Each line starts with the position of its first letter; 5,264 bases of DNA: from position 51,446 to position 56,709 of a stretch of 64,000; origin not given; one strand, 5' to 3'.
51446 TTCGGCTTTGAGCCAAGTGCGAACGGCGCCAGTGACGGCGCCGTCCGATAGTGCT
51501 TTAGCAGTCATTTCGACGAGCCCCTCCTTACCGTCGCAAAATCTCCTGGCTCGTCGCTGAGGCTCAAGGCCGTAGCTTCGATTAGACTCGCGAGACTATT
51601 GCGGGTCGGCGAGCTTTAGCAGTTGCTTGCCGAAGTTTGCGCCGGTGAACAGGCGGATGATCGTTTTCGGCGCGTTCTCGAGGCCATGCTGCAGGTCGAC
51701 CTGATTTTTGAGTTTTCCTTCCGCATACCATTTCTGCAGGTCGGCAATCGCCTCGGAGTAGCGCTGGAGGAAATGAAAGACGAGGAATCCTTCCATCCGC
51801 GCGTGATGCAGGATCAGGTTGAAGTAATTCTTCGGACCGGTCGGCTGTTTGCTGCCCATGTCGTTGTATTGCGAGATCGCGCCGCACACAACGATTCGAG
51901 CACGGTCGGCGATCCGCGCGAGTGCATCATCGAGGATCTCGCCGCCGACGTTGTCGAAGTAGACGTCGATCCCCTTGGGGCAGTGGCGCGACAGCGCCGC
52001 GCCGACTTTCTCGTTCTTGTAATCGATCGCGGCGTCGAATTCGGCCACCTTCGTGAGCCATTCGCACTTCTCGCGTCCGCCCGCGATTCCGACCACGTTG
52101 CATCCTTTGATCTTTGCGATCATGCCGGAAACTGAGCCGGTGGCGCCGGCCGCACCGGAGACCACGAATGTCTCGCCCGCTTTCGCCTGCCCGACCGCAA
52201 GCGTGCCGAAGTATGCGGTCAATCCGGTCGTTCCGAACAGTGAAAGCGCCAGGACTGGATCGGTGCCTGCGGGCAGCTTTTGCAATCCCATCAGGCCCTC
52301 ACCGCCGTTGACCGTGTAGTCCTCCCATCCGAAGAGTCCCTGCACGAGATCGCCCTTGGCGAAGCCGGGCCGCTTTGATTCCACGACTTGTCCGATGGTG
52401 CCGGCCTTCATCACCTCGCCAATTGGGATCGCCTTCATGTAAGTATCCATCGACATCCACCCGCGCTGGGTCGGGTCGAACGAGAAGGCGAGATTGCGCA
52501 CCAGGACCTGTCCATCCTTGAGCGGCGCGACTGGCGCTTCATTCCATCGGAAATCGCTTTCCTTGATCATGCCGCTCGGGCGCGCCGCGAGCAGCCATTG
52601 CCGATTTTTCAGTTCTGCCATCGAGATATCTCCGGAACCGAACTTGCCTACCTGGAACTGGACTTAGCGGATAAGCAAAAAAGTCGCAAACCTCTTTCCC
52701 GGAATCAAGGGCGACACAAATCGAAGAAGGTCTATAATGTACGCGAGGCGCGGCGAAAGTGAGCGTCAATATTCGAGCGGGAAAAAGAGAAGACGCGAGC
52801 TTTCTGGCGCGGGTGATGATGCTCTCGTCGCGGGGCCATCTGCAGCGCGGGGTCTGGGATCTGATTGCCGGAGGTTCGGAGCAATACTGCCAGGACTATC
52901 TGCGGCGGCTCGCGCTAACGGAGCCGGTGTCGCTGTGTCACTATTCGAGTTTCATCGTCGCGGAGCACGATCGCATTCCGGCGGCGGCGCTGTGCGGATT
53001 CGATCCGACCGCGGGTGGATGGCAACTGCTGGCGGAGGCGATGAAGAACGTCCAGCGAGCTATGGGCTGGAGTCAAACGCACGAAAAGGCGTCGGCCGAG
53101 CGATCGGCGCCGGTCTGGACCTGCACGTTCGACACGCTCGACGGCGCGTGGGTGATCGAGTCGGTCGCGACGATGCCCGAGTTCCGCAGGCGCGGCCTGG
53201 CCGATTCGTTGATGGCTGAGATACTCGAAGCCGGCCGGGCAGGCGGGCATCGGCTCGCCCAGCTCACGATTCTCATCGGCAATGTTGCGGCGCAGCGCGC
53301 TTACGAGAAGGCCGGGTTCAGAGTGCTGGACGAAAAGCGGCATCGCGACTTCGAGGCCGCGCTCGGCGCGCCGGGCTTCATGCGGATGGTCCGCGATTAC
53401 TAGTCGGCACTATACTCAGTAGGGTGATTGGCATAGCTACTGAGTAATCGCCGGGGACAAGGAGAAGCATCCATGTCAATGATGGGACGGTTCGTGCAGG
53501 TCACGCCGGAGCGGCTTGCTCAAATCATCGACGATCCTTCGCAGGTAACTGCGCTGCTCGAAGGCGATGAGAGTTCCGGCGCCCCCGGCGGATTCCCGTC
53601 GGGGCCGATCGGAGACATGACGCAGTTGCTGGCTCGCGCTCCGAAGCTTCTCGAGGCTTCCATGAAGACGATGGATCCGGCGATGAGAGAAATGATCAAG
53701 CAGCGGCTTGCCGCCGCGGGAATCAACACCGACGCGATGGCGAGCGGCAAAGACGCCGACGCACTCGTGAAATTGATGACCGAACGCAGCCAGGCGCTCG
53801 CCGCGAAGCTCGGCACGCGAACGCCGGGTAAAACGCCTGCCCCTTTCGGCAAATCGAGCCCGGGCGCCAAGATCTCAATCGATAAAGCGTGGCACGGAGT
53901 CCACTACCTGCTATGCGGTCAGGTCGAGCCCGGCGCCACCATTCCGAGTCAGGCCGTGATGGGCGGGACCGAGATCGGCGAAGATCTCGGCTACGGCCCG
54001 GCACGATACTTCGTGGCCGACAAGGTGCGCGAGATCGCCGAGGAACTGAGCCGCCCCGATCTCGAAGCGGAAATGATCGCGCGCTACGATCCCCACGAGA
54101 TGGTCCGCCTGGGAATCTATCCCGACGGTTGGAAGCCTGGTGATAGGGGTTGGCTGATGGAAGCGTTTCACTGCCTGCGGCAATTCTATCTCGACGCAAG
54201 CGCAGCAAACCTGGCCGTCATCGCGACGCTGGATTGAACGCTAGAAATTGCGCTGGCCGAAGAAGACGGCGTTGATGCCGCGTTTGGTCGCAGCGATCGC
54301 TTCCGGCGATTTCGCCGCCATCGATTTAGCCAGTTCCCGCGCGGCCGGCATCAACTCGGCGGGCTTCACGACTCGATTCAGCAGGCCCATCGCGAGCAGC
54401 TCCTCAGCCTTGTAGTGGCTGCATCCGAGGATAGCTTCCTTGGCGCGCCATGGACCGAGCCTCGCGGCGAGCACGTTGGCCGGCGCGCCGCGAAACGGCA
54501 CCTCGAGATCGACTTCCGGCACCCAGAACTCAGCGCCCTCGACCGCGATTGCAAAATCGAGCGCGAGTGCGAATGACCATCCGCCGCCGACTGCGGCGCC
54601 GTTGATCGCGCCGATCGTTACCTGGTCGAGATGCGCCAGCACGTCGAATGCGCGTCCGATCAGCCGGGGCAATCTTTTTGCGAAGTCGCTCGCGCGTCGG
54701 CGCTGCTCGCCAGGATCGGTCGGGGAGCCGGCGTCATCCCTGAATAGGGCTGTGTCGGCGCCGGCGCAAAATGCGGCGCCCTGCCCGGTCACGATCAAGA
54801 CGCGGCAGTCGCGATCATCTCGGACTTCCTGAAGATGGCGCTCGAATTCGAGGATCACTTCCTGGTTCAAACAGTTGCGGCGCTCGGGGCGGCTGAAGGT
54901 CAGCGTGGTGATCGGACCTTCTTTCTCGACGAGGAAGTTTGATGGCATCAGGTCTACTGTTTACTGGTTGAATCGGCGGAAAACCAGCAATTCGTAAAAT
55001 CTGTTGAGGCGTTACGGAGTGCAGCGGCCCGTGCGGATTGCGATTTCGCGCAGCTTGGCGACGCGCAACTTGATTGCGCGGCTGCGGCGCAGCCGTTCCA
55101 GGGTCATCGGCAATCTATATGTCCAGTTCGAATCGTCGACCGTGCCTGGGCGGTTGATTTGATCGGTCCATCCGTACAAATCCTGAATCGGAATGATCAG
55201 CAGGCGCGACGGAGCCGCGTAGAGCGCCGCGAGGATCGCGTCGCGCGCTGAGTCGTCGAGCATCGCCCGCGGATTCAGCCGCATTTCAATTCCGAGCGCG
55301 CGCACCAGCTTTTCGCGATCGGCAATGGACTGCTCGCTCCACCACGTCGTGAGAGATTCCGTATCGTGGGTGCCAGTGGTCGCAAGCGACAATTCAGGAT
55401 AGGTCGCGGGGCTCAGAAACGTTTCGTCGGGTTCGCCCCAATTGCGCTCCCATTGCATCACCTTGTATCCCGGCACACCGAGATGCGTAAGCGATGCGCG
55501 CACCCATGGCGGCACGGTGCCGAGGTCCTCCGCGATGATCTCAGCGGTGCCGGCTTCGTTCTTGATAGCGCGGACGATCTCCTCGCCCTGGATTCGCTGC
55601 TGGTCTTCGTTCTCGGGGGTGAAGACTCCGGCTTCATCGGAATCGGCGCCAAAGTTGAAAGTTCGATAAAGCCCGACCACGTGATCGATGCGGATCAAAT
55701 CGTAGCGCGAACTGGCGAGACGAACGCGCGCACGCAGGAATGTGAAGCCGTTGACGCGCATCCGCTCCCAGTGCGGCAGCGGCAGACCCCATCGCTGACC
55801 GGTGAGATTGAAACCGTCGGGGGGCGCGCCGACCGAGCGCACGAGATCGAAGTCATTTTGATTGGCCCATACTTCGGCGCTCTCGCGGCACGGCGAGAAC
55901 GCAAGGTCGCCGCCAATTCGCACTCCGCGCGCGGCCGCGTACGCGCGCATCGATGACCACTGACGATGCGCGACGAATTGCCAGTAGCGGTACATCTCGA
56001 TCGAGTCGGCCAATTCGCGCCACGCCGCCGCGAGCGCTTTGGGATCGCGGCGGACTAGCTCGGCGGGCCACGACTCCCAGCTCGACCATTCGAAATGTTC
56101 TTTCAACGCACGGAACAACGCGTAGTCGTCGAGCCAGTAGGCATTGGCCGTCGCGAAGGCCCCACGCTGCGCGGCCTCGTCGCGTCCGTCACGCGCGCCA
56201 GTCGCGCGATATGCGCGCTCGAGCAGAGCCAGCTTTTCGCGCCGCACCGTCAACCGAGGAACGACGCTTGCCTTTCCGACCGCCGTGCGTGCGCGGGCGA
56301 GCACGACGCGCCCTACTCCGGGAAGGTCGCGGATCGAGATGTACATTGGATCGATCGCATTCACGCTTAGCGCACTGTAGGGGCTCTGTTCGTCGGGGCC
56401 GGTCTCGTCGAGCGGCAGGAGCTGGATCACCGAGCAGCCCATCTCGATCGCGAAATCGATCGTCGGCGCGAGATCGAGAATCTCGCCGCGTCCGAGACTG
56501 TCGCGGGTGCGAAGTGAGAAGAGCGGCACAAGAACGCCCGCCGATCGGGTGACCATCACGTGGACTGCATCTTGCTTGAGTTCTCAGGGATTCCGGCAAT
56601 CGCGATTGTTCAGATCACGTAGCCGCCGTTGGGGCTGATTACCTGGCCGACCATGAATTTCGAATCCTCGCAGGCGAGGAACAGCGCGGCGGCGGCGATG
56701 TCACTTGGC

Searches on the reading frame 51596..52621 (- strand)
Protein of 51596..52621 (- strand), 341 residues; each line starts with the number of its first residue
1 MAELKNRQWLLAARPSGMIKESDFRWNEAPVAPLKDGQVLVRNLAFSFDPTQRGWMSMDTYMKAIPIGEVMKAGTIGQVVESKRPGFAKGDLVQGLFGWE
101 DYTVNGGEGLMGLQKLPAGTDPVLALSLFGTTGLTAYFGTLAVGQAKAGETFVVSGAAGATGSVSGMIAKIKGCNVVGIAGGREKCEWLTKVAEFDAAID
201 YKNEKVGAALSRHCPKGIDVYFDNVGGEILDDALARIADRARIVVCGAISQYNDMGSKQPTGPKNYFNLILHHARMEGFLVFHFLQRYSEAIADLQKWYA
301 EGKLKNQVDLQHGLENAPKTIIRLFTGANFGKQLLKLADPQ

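Call 14: search_protein_families(library=ncbifam, proteins=[window:51596-52621:-], max_evalue=1e-8)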
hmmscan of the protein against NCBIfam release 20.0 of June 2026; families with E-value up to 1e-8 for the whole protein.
window:51596-52621:- (341 aa): 6 families
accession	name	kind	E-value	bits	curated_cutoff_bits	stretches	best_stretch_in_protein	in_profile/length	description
NF058644.1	CurcmRedCuraProt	equivalog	9.1e-102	340.6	440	1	7-339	1-335/336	NADPH-dependent curcumin/dihydrocurcumin reductase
TIGR02825.1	B4_12hDH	equivalog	3.3e-67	227.2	579.85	1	5-334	2-325/327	leukotriene B4 12-hydroxydehydrogenase/15-oxo-prostaglandin 13-reductase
TIGR02824.1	quinone_pig3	subfamily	1.5e-17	63.6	296.8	1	25-249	16-240/325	putative NAD(P)H quinone oxidoreductase, PIG3 family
TIGR02823.1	oxido_YhdH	subfamily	1.4e-10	40.6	297.25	1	77-251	66-246/324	acrylyl-CoA reductase family protein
NF010344.0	PRK13771.1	subfamily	3.3e-09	36.2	349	1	143-337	157-333/334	putative alcohol dehydrogenase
NF041172.1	AcrlCoa_red_Thmprot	equivalog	6.1e-09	35.2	500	0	145-336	159-333/334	acryloyl-CoA reductase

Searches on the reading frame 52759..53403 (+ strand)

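Call 14: search_protein_families(library=ncbifam, proteins=[window:52759-53403:+], max_evalue=1e-8)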
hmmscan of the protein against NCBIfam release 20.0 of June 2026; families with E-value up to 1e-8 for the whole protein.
window:52759-53403:+ (214 aa): 0 families

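Call 38: search_protein_families(library=pfam, proteins=[window:52759-53403:+], max_evalue=1)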
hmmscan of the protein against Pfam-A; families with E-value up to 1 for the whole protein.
window:52759-53403:+ (214 aa): 7 families
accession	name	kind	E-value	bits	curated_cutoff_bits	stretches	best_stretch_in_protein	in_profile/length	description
PF00583.31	Acetyltransf_1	-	4e-10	40.4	20.7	1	129-187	58-116/116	Acetyltransferase (GNAT) family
PF13508.13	Acetyltransf_7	-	3.8e-08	34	27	1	126-188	22-83/84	Acetyltransferase (GNAT) domain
PF13673.13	Acetyltransf_10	-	3e-07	30.9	23.6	1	132-197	53-117/128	Acetyltransferase (GNAT) domain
PF08445.16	FR47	-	3.9e-07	30.4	22.1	1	133-193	24-83/86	FR47-like protein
PF13527.13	Acetyltransf_9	-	5.1e-06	27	25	1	99-188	41-125/127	Acetyltransferase (GNAT) domain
PF14542.12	Acetyltransf_CG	-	0.0016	18.9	30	1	122-165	15-59/80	GCN5-related N-acetyl-transferase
PF13302.13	Acetyltransf_3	-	0.014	16.5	25.4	1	119-188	66-138/138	Acetyltransferase (GNAT) domain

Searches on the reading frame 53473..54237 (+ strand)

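Call 14: search_protein_families(library=ncbifam, proteins=[window:53473-54237:+], max_evalue=1e-8)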
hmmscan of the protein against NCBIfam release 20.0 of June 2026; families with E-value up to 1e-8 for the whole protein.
window:53473-54237:+ (254 aa): 0 families

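Call 38: search_protein_families(library=pfam, proteins=[window:53473-54237:+], max_evalue=1)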
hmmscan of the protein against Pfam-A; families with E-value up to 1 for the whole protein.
window:53473-54237:+ (254 aa): 2 families
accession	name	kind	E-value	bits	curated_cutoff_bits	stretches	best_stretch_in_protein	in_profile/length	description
PF08974.15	DUF1877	-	6.6e-33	114.6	22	1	1-251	1-162/163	Domain of unknown function (DUF1877)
PF13721.11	SecD-TM1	-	0.18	12.7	30.5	1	65-112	43-89/103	SecD export protein N-terminal TM region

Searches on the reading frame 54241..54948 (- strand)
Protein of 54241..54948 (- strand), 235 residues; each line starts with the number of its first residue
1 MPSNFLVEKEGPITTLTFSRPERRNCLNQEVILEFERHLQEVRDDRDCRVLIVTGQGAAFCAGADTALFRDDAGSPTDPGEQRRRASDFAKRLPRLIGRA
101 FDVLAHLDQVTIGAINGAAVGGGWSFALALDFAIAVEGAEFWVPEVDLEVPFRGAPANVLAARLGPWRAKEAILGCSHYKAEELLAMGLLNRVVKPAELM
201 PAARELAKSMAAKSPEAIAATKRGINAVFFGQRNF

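Call 14: search_protein_families(library=ncbifam, proteins=[window:54241-54948:-], max_evalue=1e-8)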
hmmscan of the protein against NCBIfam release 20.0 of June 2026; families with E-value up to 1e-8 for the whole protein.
window:54241-54948:- (235 aa): 66 families (the best 25 are shown)
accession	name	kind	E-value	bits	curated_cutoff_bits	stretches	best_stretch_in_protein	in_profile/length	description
NF004475.0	PRK05809.1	subfamily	8.9e-38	130.3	394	1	4-227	5-216/260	short-chain-enoyl-CoA hydratase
NF051848.1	EnCoAHydtEchA19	equivalog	3.8e-37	128.2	400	1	5-227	2-214/258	enoyl-CoA hydratase EchA19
NF004634.0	PRK05980.1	equivalog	1.9e-35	122.5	375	1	5-226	5-222/263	crotonase/enoyl-CoA hydratase family protein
NF004525.0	PRK05870.1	equivalog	2.9e-35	122.4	285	1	5-227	5-212/249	enoyl-CoA hydratase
NF006699.0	PRK09245.1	subfamily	6.4e-35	120.7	354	1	4-225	4-220/266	crotonase/enoyl-CoA hydratase family protein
NF004840.0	PRK06190.1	equivalog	1.5e-34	119.8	253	1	5-227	6-215/260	enoyl-CoA hydratase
NF005802.0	PRK07657.1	equivalog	4.9e-33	114.8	363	1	11-228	12-217/260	enoyl-CoA hydratase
NF004781.0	PRK06127.1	subfamily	1.5e-32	113.3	291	1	3-228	11-226/269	enoyl-CoA hydratase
NF006566.0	PRK09076.1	subfamily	4.7e-32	111.6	286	1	5-227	7-216/260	enoyl-CoA hydratase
NF046063.1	oxepin_alt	equivalog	8.3e-32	110.6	300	1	7-227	4-214/254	oxepin-CoA hydrolase, alternative type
NF006109.0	PRK08260.1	subfamily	2.3e-30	105.8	320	1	8-223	9-229/296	enoyl-CoA hydratase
NF005891.0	PRK07854.1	equivalog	4e-30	105.2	237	1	8-227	5-201/243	enoyl-CoA hydratase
NF006588.0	PRK09120.1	equivalog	6.6e-30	104.2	276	1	7-227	12-223/276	p-hydroxycinnamoyl CoA hydratase/lyase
NF005073.0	PRK06495.1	subfamily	7.8e-30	104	296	1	10-228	11-214/257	enoyl-CoA hydratase/isomerase family protein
NF004796.0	PRK06144.1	subfamily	9.3e-30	104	272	1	5-227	10-222/262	enoyl-CoA hydratase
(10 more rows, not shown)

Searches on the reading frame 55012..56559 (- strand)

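Call 14: search_protein_families(library=ncbifam, proteins=[window:55012-56559:-], max_evalue=1e-8)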
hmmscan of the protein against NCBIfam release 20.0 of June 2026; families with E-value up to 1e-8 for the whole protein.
window:55012-56559:- (515 aa): 9 families
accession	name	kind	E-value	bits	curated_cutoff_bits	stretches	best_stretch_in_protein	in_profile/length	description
NF011081.0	PRK14508.1-4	equivalog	3.1e-149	497.8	556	1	3-506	21-527/529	4-alpha-glucanotransferase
NF011080.0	PRK14508.1-3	subfamily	4.2e-89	299.5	477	1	1-496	1-484/496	4-alpha-glucanotransferase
NF011079.0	PRK14508.1-2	subfamily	2.3e-72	244.2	555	1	4-496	9-493/506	4-alpha-glucanotransferase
TIGR00217.1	malQ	equivalog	1e-63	216.1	205.65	1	4-411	41-463/587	4-alpha-glucanotransferase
NF011077.0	PRK14507.1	equivalog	1.2e-63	215.2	2148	1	5-418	171-600/1693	malto-oligosyltrehalose synthase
NF011078.0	PRK14508.1-1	subfamily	7e-62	209.8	776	1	2-492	1-481/503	4-alpha-glucanotransferase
NF011083.0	PRK14510.1-2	equivalog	2e-59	201.1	1322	1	122-485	829-1164/1186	bifunctional glycogen debranching protein GlgX/4-alpha-glucanotransferase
NF008274.0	PRK11052.1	equivalog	8.5e-49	166.7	806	1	6-412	143-563/695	4-alpha-glucanotransferase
NF011082.0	PRK14510.1-1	equivalog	7.4e-42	142.9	2511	1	5-420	870-1296/1410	bifunctional glycogen debranching protein GlgX/4-alpha-glucanotransferase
